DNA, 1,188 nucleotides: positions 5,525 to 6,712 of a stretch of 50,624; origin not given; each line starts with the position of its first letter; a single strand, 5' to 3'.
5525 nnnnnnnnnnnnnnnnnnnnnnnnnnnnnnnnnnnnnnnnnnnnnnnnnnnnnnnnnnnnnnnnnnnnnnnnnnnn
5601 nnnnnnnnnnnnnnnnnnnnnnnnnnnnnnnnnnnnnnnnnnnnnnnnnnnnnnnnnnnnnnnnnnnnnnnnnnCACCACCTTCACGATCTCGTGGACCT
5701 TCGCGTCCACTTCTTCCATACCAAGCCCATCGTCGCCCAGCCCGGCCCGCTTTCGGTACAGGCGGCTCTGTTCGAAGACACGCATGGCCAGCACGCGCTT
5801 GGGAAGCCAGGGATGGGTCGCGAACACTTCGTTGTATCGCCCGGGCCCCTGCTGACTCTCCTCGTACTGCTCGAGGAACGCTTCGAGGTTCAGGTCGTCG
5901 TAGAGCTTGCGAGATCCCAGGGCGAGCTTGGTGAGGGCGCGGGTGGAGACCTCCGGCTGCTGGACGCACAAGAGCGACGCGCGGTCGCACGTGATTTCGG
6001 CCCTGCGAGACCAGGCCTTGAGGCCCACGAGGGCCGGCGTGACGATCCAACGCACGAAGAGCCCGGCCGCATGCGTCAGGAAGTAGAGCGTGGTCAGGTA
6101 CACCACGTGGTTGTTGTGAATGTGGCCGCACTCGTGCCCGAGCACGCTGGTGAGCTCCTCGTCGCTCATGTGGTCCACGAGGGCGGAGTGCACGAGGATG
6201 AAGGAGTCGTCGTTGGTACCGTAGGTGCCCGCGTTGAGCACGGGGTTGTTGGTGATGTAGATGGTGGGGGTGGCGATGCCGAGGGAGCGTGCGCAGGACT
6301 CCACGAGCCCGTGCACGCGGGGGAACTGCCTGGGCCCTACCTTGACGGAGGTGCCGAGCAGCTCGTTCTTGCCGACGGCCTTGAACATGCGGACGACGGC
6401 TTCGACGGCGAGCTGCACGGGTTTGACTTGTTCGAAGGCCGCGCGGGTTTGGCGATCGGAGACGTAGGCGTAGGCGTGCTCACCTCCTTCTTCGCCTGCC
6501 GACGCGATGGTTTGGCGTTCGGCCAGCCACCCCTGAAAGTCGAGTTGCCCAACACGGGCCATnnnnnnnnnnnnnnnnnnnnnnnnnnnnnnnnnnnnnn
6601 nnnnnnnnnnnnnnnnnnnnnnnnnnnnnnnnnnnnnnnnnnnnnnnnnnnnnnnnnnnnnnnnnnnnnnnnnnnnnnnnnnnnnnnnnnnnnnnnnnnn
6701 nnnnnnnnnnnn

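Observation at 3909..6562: M48 metallopeptidase translationally coupled to a bacterial dynamin-like protein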

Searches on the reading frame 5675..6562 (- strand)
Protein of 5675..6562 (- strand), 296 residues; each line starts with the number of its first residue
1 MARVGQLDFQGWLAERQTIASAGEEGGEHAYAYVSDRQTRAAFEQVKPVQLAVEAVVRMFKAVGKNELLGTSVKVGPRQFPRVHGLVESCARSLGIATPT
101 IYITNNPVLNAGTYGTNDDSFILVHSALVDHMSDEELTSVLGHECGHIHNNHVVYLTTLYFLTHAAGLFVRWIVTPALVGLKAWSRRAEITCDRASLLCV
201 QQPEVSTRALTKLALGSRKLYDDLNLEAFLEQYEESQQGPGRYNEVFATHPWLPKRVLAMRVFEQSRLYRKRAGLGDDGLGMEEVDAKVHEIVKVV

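Call 5: search_protein_families(library=pfam, proteins=[window:5675-6562:-], max_evalue=0.01)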
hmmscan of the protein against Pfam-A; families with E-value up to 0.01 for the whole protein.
window:5675-6562:- (296 aa): 1 family
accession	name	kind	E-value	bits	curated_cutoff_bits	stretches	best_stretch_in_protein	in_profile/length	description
PF01435.24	Peptidase_M48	-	2.4e-25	89.9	20.3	1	77-260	1-182/186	Peptidase family M48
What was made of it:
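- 5672..6562 (-): M48 zinc metallopeptidase gene (296 aa plus TGA stop at 5674-5672). Pfam PF01435 E 2.4e-25 (call 5).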

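Call 6: search_protein_families(library=ncbifam, proteins=[window:5675-6562:-], max_evalue=0.01)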
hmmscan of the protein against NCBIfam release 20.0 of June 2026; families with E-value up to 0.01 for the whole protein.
window:5675-6562:- (296 aa): 11 families
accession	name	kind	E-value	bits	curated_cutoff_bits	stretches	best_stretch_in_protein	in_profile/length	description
NF002669.0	PRK02391.1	equivalog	1.1e-18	67.5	341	1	74-175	70-172/298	zinc metalloprotease HtpX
NF003425.0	PRK04897.1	equivalog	3.9e-15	55.8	355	1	74-159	73-159/298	zinc metalloprotease HtpX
NF003965.0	PRK05457.1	equivalog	3.2e-14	53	245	1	86-161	82-158/285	protease HtpX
NF002826.0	PRK03001.1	equivalog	1.5e-10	40.8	369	1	74-154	61-142/285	zinc metalloprotease HtpX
NF002363.0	PRK01345.1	equivalog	2.3e-10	40.1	422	1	73-159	59-146/318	zinc metalloprotease HtpX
NF002775.0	PRK02870.1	equivalog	6.1e-10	38.9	285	1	74-153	108-189/338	zinc metalloprotease HtpX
NF002322.0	PRK01265.1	equivalog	1.8e-08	34.2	275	1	78-156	80-159/325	zinc metalloprotease HtpX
NF002839.0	PRK03072.1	equivalog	2.3e-07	30.2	412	1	74-153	65-145/291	zinc metalloprotease HtpX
NF052399.1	M48_lipo_LoiP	exception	5.4e-06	26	365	1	121-154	106-139/247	metalloprotease LoiP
NF000326.1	blaR1_generic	equivalog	0.0001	20.8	400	1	83-206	143-260/585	BlaR1 family beta-lactam sensor/signal transducer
NF052400.1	M48_BAM_BepA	equivalog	0.001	17.9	570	1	101-154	93-144/483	beta-barrel assembly-enhancing protease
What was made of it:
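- On HtpX (M48B) orthologue: The best NCBIfam HtpX model gives 67.5 bits against a cut-off of 341, over aa 74-175 only (call 6).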

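Call 11: find_homologous_proteins(query=window:5675-6562:-, max_evalue=0.00001)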
Query window:5675-6562:- (296 aa): 2115 proteins with E <= 0.00001 among 4438 candidates; the best 120 are listed.
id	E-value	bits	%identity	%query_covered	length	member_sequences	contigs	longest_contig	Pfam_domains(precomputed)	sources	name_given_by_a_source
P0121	6.4e-180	614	90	100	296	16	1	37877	PF01435.25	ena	-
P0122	7.5e-177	604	89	100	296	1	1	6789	PF01435.25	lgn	-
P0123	1.3e-169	581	85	100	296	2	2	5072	PF01435.25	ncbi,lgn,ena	-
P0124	8.9e-168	575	83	100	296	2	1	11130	PF01435.25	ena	-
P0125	2.1e-167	573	83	100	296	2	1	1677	PF01435.25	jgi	jgi:Zn-dependent protease with chaperone function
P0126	1.6e-158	544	80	100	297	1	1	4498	PF01435.25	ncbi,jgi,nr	ncbi:MAG: M48 family metallopeptidase [Polyangiaceae bacterium]|jgi:Zn-dependent protease with chape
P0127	3.0e-152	524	76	100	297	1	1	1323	PF01435.25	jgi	-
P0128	1.8e-149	514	74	100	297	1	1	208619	PF01435.25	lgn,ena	-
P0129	1.4e-147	508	74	100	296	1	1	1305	PF01435.25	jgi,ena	-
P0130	1.6e-146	505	74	100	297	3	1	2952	PF01435.25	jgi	jgi:Zn-dependent protease with chaperone function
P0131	1.4e-144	498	72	100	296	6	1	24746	PF01435.25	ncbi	-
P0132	7.3e-144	496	72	100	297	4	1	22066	PF01435.25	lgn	-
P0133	3.5e-143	494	73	100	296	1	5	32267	PF01435.25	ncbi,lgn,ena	-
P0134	3.8e-143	494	72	100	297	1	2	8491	PF01435.25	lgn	-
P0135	2.8e-142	491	74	100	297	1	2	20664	PF01435.25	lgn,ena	-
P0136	7.8e-142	489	73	100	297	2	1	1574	PF01435.25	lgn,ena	-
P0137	1.2e-137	476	69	100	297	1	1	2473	PF01435.25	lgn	-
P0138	1.3e-137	476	70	100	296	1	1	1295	PF01435.25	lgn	-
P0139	7.4e-137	473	69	100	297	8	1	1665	PF01435.25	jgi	-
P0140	4.1e-135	467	69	100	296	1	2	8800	PF01435.25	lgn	-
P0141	8.5e-135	466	69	100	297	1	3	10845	PF01435.25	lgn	-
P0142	9.2e-135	466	69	100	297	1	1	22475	PF01435.25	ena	-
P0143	9.2e-135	466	82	84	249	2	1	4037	PF01435.25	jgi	jgi:Zn-dependent protease with chaperone function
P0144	1.9e-134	465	69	100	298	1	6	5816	PF01435.25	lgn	-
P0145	3.4e-134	464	70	100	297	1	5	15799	PF01435.25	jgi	jgi:Zn-dependent protease with chaperone function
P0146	3.8e-134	464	68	100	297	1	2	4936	PF01435.25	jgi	-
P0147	5.0e-134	464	69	100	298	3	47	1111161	PF01435.25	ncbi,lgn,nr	ncbi:MAG: M48 family metallopeptidase [Polyangiaceae bacterium]|nr:M48 family metallopeptidase [Poly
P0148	5.6e-134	464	68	100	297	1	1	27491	PF01435.25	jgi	jgi:hypothetical protein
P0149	7.6e-134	463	68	100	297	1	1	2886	PF01435.25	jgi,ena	-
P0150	1.0e-133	463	68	100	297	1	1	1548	PF01435.25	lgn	-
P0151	1.1e-133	463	68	100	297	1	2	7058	PF01435.25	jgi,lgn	jgi:Zn-dependent protease with chaperone function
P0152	1.3e-133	462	68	100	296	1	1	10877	PF01435.25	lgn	-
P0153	2.1e-133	462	69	100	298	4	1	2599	PF01435.25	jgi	jgi:Zn-dependent protease with chaperone function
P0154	2.9e-133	461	68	100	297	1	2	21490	PF01435.25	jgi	jgi:Zn-dependent protease with chaperone function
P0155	3.2e-133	461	68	100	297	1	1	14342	PF01435.25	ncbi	-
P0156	3.8e-133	461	67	100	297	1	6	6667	PF01435.25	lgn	-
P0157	5.6e-133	460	67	100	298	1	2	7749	PF01435.25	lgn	-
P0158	7.5e-133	460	68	100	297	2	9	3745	PF01435.25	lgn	-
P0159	1.4e-132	459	68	100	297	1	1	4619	PF01435.25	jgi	jgi:Zn-dependent protease with chaperone function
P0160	1.9e-132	459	68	100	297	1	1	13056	PF01435.25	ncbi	-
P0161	2.6e-132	458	67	100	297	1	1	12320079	PF01435.25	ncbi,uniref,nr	ncbi:M48 family metallopeptidase [Polyangium aurulentum]|uniref:M48 family metallopeptidase n=1 Tax=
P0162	3.4e-132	458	67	100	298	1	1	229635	PF01435.25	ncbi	ncbi:MAG: M48 family metallopeptidase [Polyangiaceae bacterium]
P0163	3.7e-132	458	68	100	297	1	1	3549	PF01435.25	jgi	jgi:hypothetical protein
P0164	3.8e-132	458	67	100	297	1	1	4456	PF01435.25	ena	-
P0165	4.7e-132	457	65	100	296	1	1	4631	PF01435.25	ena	-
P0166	8.7e-132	456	68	100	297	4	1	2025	PF01435.25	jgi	jgi:Zn-dependent protease with chaperone function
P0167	1.6e-131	456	67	100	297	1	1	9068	PF01435.25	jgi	jgi:Zn-dependent protease with chaperone function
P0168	1.8e-131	455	67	100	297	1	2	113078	PF01435.25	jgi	jgi:Zn-dependent protease with chaperone function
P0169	2.2e-131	455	66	100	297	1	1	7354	PF01435.25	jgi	jgi:Zn-dependent protease with chaperone function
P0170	3.2e-131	455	66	100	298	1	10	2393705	PF01435.25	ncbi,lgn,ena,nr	ncbi:MAG: M48 family metallopeptidase [Myxococcales bacterium]|nr:M48 family metallopeptidase [Myxoc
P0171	4.4e-131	454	68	100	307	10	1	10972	PF01435.25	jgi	jgi:hypothetical protein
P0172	4.7e-131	454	67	100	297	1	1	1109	PF01435.25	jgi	jgi:Zn-dependent protease with chaperone function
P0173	1.1e-130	453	67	100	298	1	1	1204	PF01435.25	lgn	-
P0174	1.5e-130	452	65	100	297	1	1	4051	PF01435.25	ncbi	-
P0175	1.6e-130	452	66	100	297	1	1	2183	PF01435.25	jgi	jgi:Zn-dependent protease with chaperone function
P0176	1.9e-130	452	66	100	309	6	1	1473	PF01435.25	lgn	-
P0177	2.2e-130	452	66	100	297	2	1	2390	PF01435.25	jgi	jgi:Zn-dependent protease with chaperone function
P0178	2.7e-130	452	66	100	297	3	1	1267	PF01435.25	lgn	-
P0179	2.7e-130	452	68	100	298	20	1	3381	PF01435.25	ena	-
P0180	4.0e-130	451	67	100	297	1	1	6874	PF01435.25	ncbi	-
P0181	4.4e-130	451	67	100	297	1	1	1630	PF01435.25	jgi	jgi:Zn-dependent protease with chaperone function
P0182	5.9e-130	450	67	100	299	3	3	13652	PF01435.25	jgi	jgi:Zn-dependent protease with chaperone function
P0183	7.5e-130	450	66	100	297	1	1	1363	PF01435.25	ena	-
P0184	8.7e-130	450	66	100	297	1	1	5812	PF01435.25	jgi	jgi:Zn-dependent protease with chaperone function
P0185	1.0e-129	450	66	100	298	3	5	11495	PF01435.25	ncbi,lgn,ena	-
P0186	1.0e-129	450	66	100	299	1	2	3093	PF01435.25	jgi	jgi:Zn-dependent protease with chaperone function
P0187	1.1e-129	450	68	100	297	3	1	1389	PF01435.25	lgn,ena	-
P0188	1.1e-129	450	67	100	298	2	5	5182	PF01435.25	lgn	-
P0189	1.2e-129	450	67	100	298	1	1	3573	PF01435.25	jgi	jgi:Zn-dependent protease with chaperone function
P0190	1.5e-129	449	67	99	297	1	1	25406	PF01435.25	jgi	jgi:Zn-dependent protease with chaperone function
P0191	1.6e-129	449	69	100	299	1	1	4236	PF01435.25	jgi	jgi:hypothetical protein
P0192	1.6e-129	449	66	100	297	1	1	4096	PF01435.25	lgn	-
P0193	1.8e-129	449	65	100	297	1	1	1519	PF01435.25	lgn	-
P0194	2.0e-129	449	67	100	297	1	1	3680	PF01435.25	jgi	jgi:hypothetical protein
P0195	2.2e-129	449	66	100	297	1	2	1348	PF01435.25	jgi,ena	-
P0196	2.2e-129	449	67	99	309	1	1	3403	PF01435.25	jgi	jgi:Zn-dependent protease with chaperone function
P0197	2.2e-129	449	65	100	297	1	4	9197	PF01435.25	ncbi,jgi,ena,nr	ncbi:MAG TPA: M48 family metallopeptidase [Polyangiaceae bacterium]|jgi:Zn-dependent protease with c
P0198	2.2e-129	449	66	100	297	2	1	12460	PF01435.25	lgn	-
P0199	2.2e-129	449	67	100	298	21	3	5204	PF01435.25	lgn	-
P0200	2.2e-129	449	65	100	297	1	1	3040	PF01435.25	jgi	jgi:Zn-dependent protease with chaperone function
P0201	2.3e-129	449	68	100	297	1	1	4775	PF01435.25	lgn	-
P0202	2.8e-129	448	65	100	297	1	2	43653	PF01435.25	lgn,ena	-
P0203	2.9e-129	448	64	100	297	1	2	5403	PF01435.25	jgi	jgi:Zn-dependent protease with chaperone function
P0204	3.2e-129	448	68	100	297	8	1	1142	PF01435.25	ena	-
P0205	4.7e-129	448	66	100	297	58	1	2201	PF01435.25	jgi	jgi:Zn-dependent protease with chaperone function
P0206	5.5e-129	447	65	100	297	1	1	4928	PF01435.25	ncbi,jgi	-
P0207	6.1e-129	447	66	100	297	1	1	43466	PF01435.25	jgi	jgi:Zn-dependent protease with chaperone function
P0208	8.5e-129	447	66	100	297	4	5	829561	PF01435.25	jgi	jgi:Zn-dependent protease with chaperone function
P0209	1.1e-128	446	66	99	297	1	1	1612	PF01435.25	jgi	jgi:Zn-dependent protease with chaperone function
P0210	1.1e-128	446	65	100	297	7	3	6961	PF01435.25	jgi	jgi:hypothetical protein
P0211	1.3e-128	446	66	100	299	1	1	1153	PF01435.25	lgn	-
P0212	1.6e-128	446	65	100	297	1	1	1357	PF01435.25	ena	-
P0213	1.6e-128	446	66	100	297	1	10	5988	PF01435.25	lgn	-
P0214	2.0e-128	445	66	100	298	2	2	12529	PF01435.25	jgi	-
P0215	2.2e-128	445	66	100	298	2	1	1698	PF01435.25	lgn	-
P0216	2.9e-128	445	65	100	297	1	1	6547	PF01435.25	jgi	jgi:Zn-dependent protease with chaperone function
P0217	2.9e-128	445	66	100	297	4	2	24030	PF01435.25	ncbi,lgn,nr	ncbi:MAG: M48 family metallopeptidase [Polyangiaceae bacterium]|nr:M48 family metallopeptidase [Poly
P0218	3.5e-128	445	67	100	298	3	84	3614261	PF01435.25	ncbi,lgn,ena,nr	ncbi:MAG: M48 family metallopeptidase [Polyangiaceae bacterium]|nr:M48 family metallopeptidase [Poly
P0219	3.6e-128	445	66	100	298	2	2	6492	PF01435.25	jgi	-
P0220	3.7e-128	445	65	100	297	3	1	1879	PF01435.25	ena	-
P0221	3.8e-128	445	65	100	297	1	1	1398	PF01435.25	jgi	jgi:Zn-dependent protease with chaperone function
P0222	4.1e-128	444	66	99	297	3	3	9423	PF01435.25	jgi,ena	jgi:Zn-dependent protease with chaperone function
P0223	4.2e-128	444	66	100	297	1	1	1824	PF01435.25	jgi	jgi:Zn-dependent protease with chaperone function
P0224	4.3e-128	444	65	100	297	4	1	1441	PF01435.25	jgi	-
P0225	6.2e-128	444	64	100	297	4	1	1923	PF01435.25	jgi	jgi:Zn-dependent protease with chaperone function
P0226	6.5e-128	444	66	100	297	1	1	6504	PF01435.25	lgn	-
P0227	9.2e-128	443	67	100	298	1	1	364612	PF01435.25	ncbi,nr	ncbi:MAG: M48 family metallopeptidase [Myxococcales bacterium]|nr:M48 family metallopeptidase [Myxoc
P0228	1.1e-127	443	66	99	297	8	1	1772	PF01435.25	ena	-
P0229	1.1e-127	443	65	100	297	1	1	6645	PF01435.25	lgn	-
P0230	1.1e-127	443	66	100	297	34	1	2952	PF01435.25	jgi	-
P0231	1.1e-127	443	67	100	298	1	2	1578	PF01435.25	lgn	-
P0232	1.3e-127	443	65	100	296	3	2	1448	PF01435.25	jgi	jgi:Zn-dependent protease with chaperone function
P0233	1.4e-127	443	67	100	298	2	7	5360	PF01435.25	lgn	-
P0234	1.5e-127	443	67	100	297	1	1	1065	PF01435.25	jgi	jgi:Zn-dependent protease with chaperone function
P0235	1.5e-127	443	66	100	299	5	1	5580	PF01435.25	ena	-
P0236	1.5e-127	443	67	100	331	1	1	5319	PF01435.25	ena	-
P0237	2.0e-127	442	66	100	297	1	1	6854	PF01435.25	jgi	jgi:hypothetical protein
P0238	2.0e-127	442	65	100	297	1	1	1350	PF01435.25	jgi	jgi:Zn-dependent protease with chaperone function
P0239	2.1e-127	442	64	100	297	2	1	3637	PF01435.25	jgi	jgi:Peptidase family M48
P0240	3.4e-127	441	65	100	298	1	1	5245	PF01435.25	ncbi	-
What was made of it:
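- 5672..6562 (-): Homologues of 296-298 aa at 64-90 % identity support the start (call 11).
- Some source annotations use the COG name 'Zn-dependent protease with chaperone function' (call 11).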

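Call 15: search_solved_structures(query=window:5675-6562:-, max_evalue=0.01)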
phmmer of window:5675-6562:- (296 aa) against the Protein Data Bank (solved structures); distinct sequences matched with E-value up to 0.01: 6.
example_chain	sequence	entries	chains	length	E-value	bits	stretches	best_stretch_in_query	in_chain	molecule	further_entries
3cqb_A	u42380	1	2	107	5.6e-08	35.4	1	76-158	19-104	Probable protease htpX homolog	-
4il3_A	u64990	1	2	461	0.0046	19.3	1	119-160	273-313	Ste24p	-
28jl_F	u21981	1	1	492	0.0073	18.6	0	95-257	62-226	Beta-barrel assembly-enhancing protease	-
6ait_A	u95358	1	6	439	0.0078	18.5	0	96-257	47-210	Beta-barrel assembly-enhancing protease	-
6sar_A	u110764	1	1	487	0.0096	18.2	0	95-257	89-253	Beta-barrel assembly-enhancing protease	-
28jr_F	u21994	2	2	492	0.0098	18.2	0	95-257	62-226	Beta-barrel assembly-enhancing protease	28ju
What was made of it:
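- Closest known: HtpX. Same: HtpX is the best named sequence match (calls 6, 15).
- The closest named relatives of the peptidase are HtpX proteins (calls 6, 15).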

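Call 19: find_encoding_contigs(protein=P0170, flank=6000, max_places=2)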
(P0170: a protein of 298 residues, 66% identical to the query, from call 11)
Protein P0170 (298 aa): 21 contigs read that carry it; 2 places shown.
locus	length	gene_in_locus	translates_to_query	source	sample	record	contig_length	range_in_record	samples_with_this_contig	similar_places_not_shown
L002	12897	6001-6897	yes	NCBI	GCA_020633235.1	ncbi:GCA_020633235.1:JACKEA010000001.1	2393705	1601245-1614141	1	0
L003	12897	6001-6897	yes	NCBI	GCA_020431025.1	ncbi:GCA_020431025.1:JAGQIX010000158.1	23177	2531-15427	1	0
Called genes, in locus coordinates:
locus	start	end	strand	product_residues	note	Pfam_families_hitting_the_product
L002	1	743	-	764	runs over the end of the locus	PF07583:PSCyt2 (weak), PF07627:PSCyt3 (weak)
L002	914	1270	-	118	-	-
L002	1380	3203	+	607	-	PF00009:GTP_EFTU, PF01926:MMR_HSR1 (weak), PF22042:EF-G_D2, PF03144:GTP_EFTU_D2, PF00679:EFG_C, PF21018:BipA_C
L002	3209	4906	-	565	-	PF13167:GTP-bdg_N, PF16360:GTP-bdg_M, PF01926:MMR_HSR1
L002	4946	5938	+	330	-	PF01636:APH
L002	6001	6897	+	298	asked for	PF01435:Peptidase_M48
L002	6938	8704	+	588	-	PF00009:GTP_EFTU (faint), PF00350:Dynamin_N, PF01926:MMR_HSR1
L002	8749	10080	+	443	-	PF00206:Lyase_1, PF14698:ASL_C2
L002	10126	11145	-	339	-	-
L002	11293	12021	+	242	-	-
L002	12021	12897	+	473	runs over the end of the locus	PF10114:PocR, PF00512:HisKA, PF02518:HATPase_c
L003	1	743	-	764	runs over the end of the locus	PF07583:PSCyt2 (weak), PF07627:PSCyt3 (weak)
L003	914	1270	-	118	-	-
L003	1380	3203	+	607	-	PF00009:GTP_EFTU, PF01926:MMR_HSR1 (weak), PF22042:EF-G_D2, PF03144:GTP_EFTU_D2, PF00679:EFG_C, PF21018:BipA_C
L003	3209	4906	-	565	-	PF13167:GTP-bdg_N, PF16360:GTP-bdg_M, PF01926:MMR_HSR1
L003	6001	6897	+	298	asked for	PF01435:Peptidase_M48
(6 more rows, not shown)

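Call 46: predict_structure(alignment_id=A2)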
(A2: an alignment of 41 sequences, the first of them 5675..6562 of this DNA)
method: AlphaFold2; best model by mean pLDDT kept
length: 296 residues; sequences in the alignment: 41
mean_pLDDT: 82.3   pTM: 0.83
mean pLDDT of the five models: 82.3, 81.4, 79.4, 75.4, 73.3
residues with pLDDT >= 90: 114; 70-90: 130; 50-70: 36; < 50: 16
segments of 3 or more residues with pLDDT < 50: 1-6, 17-26
pLDDT, mean of each block of 10 residues (from residue 1): 49 55 50 78 81 86 86 94 96 92 83 88 91 94 94 91 74 84 88 94 91 81 83 68 65 83 93 90 90 74
secondary structure, 60 per line:
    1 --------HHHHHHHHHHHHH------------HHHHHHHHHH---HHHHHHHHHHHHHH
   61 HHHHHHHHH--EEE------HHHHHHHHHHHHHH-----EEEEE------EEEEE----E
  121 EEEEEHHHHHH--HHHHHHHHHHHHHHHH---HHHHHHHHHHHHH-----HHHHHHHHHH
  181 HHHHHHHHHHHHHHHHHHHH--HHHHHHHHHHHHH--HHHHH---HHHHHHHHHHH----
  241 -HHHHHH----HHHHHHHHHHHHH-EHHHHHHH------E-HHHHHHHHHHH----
elements in order: H9-21 H34-43 H47-69 E72-74 H81-94 E100-104 E111-115 E120-125 H126-131 H134-149 H153-165 H171-200 H203-215 H218-222 H226-236 H242-247 H252-264 H267-273 H282-292
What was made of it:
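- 5672..6562 (-): The AF2 model has pLDDT 82 and pTM 0.83 (call 46).
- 6008..6109 (-): Moderately hydrophobic helix-turn-helix (aa 152-185) between the HExxH helix and the Glu helix; a possible monotopic membrane contact. The AF2 model shows helices 153-165 and 171-200 (call 46).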

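Call 50: fold_search(model_id=the predicted structure, library=pdb)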
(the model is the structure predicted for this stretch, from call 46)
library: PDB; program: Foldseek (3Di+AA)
matches with E <= 10: 91; with E <= 0.001: 0
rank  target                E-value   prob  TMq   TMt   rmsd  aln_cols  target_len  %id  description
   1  3cqb_B                1.8e-02  1.00  0.24  0.66   2.2        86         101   30  Crystal structure of heat shock protein HtpX domain from Vibrio parahaemolyticus RIMD 2210633 (released 2008-05-27)
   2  3c37_A                2.1e-02  0.98  0.29  0.36  13.8       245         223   16  X-ray structure of the putative Zn-dependent peptidase Q74D82 at the resolution 1.7 A. Northeast Structural Genomics C (released 2008-02-12)
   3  3c37_B                2.3e-02  0.99  0.32  0.40  13.0       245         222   17  X-ray structure of the putative Zn-dependent peptidase Q74D82 at the resolution 1.7 A. Northeast Structural Genomics C (released 2008-02-12)
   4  3cqb_A                4.3e-02  1.00  0.22  0.59   1.7        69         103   33  Crystal structure of heat shock protein HtpX domain from Vibrio parahaemolyticus RIMD 2210633 (released 2008-05-27)
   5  2ypt_E                4.3e-02  1.00  0.42  0.31   9.6       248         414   15  Crystal structure of the human nuclear membrane zinc metalloprotease ZMPSTE24 mutant (E336A) in complex with a synthet (released 2012-12-05)
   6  6ait_C                4.8e-02  0.95  0.31  0.23  18.9       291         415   15  Crystal structure of E. coli BepA (released 2018-12-26)
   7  6ait_E                7.5e-02  0.82  0.29  0.22  19.8       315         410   15  Crystal structure of E. coli BepA (released 2018-12-26)
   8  6ait_B                7.9e-02  0.75  0.27  0.21  19.9       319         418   14  Crystal structure of E. coli BepA (released 2018-12-26)
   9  6sar                  1.0e-01  0.38  0.20  0.16  19.8       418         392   10  E coli BepA/YfgC (released 2020-08-26)
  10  8exq_A                1.9e-01  0.90  0.31  0.19  10.9       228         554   14  Cryo-EM structure of S. aureus BlaR1 with C1 symmetry (released 2023-01-11)
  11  4qhi_A                3.0e-01  0.97  0.22  0.56  10.5       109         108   16  Crystal structure of Methanocaldococcus jannaschii selecase mutant R36W (released 2014-07-16)
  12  8ext_A                3.0e-01  0.96  0.39  0.24  12.9       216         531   12  Cryo-EM structure of S. aureus BlaR1 F284A mutant in complex with ampicillin (released 2023-01-11)
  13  4qhf                  3.4e-01  0.95  0.21  0.52  10.4       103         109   16  Crystal structure of Methanocaldococcus jannaschii monomeric selecase (released 2014-07-16)
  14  4qhi_C                3.6e-01  0.96  0.22  0.57  10.5       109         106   16  Crystal structure of Methanocaldococcus jannaschii selecase mutant R36W (released 2014-07-16)
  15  4qhi_B                4.5e-01  0.97  0.22  0.56  10.0       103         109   16  Crystal structure of Methanocaldococcus jannaschii selecase mutant R36W (released 2014-07-16)
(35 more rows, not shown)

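Call 66: search_protein_families(library=padloc, proteins=[window:5675-6562:-], max_evalue=0.01)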
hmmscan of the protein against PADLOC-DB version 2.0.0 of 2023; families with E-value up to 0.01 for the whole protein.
window:5675-6562:- (296 aa): 0 families
